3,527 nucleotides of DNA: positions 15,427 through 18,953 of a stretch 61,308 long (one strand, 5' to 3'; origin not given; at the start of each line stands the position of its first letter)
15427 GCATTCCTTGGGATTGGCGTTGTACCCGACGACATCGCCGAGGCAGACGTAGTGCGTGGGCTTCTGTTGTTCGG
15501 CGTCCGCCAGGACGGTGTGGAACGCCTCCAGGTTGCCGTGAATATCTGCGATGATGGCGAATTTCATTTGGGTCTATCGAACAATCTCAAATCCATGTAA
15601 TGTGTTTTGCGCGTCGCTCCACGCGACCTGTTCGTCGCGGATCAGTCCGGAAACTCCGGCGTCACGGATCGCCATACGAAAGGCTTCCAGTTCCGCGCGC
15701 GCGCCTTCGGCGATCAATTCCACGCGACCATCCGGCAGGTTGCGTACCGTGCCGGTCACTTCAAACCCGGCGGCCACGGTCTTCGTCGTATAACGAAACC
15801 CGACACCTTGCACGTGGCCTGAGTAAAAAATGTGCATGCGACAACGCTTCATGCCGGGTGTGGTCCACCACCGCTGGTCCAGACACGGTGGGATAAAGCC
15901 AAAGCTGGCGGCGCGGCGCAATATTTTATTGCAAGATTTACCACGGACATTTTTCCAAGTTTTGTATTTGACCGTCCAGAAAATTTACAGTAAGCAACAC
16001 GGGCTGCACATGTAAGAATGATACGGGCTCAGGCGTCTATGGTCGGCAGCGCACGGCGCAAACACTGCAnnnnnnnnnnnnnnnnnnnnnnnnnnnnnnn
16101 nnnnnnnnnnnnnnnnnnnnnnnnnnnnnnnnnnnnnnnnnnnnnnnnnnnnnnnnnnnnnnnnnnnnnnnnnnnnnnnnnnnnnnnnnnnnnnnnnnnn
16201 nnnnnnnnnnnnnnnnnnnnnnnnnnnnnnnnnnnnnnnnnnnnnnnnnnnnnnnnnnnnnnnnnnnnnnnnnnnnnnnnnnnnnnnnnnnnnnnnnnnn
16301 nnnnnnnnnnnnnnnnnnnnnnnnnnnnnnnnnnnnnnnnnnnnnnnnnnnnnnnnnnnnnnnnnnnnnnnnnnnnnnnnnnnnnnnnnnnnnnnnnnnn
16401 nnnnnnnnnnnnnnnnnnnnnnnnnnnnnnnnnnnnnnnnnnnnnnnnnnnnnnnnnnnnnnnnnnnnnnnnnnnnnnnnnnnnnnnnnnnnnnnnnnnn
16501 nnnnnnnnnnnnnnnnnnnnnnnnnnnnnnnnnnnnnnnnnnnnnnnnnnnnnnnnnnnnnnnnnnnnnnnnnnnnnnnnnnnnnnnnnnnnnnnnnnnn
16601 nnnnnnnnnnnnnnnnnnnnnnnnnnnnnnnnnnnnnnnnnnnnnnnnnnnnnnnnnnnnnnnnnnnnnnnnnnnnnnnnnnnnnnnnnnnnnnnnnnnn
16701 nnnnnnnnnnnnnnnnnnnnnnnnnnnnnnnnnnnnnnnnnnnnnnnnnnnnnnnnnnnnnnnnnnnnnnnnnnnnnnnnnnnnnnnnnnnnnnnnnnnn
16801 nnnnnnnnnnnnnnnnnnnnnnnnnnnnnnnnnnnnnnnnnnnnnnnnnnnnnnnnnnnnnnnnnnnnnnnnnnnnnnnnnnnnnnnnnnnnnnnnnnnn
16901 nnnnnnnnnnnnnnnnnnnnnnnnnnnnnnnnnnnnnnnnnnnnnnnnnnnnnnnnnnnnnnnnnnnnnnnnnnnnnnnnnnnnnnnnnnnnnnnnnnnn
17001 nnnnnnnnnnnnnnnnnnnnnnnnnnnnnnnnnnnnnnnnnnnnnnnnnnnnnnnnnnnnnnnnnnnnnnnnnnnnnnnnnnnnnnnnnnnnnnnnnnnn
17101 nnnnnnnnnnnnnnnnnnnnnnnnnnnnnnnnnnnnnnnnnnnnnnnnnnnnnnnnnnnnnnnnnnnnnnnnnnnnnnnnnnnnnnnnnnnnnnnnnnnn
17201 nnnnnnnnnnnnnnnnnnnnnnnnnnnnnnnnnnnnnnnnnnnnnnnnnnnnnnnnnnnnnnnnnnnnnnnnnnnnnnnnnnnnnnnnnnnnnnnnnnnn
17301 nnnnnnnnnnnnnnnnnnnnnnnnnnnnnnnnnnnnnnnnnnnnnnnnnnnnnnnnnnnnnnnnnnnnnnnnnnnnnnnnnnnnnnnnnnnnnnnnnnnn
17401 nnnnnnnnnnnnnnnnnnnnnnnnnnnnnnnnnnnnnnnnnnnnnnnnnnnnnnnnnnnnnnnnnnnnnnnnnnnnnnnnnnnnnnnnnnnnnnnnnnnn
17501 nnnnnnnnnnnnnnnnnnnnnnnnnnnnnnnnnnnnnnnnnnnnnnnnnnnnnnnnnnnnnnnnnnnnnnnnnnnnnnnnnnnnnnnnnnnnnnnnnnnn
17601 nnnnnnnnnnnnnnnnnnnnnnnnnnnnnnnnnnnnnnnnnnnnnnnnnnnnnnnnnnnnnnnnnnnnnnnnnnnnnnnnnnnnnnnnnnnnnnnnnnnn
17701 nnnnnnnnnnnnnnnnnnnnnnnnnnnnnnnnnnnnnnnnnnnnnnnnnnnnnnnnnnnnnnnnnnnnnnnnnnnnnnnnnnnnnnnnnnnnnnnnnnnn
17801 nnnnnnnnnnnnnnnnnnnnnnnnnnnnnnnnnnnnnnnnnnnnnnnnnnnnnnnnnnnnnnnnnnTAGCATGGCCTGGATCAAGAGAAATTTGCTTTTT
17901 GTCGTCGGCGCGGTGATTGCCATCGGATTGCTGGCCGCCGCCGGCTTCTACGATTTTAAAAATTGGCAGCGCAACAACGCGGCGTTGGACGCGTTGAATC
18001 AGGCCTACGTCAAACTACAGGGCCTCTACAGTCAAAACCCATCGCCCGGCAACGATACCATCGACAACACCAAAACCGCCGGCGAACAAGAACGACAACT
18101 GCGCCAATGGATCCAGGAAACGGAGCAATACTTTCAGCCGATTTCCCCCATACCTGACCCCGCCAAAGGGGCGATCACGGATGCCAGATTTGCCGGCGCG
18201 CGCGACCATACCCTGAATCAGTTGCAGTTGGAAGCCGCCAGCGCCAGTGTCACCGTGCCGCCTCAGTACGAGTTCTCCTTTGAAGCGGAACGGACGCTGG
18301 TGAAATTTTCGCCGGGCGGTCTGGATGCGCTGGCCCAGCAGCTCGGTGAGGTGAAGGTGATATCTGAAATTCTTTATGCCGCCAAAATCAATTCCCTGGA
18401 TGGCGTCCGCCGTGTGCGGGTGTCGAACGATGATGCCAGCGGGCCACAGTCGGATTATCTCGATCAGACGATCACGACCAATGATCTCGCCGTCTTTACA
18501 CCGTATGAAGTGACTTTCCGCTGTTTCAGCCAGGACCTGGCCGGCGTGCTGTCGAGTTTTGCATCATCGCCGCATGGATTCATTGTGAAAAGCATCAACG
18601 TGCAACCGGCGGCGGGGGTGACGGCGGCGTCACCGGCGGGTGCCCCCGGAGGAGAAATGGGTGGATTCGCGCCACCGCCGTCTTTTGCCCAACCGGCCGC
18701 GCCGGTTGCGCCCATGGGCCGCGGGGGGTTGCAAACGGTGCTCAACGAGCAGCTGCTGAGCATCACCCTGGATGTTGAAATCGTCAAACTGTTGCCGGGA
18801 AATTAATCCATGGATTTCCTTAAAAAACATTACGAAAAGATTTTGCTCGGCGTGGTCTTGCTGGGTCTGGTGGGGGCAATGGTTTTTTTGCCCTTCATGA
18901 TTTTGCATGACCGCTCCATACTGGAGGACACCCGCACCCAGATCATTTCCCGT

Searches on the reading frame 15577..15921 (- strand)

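Call 43: search_protein_families(library=pfam, proteins=[window:15577-15921:-], max_evalue=0.001)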
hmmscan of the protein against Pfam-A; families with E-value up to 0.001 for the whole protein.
window:15577-15921:- (115 aa): 1 family
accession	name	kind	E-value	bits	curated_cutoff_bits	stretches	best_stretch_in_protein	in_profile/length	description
PF00708.24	Acylphosphatase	-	5.4e-19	68.7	22.5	1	30-113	2-85/85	Acylphosphatase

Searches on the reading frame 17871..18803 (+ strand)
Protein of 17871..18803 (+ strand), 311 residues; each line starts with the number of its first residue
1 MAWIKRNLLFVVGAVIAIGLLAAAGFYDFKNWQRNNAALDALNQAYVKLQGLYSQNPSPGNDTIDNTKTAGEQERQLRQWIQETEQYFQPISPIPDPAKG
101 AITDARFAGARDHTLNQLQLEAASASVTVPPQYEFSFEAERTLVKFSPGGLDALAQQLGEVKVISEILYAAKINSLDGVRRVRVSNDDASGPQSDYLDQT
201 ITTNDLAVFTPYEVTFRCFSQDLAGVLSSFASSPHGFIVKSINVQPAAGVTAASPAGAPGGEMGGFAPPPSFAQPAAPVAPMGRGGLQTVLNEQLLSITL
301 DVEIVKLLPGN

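Call 3: search_protein_families(library=pfam, proteins=[window:17871-18803:+], max_evalue=0.01)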
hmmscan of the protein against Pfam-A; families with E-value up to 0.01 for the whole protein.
window:17871-18803:+ (311 aa): 0 families

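Call 58: search_protein_families(library=ncbifam, proteins=[window:17871-18803:+], max_evalue=0.001)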
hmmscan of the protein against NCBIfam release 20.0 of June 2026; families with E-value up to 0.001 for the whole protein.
window:17871-18803:+ (311 aa): 1 family
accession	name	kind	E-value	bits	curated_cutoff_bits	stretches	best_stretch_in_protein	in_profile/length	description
NF038287.2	Amuc_1100_fam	equivalog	1.1e-16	61.2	180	1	1-309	1-325/326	Amuc_1100 family pilus-like protein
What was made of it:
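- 17871..18806 (+): 311-aa ORF, weak Amuc_1100-family relative. NCBIfam Amuc_1100_fam 1.1e-16, 61 bits against a cutoff of 180, aligned over the full length (call 58).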
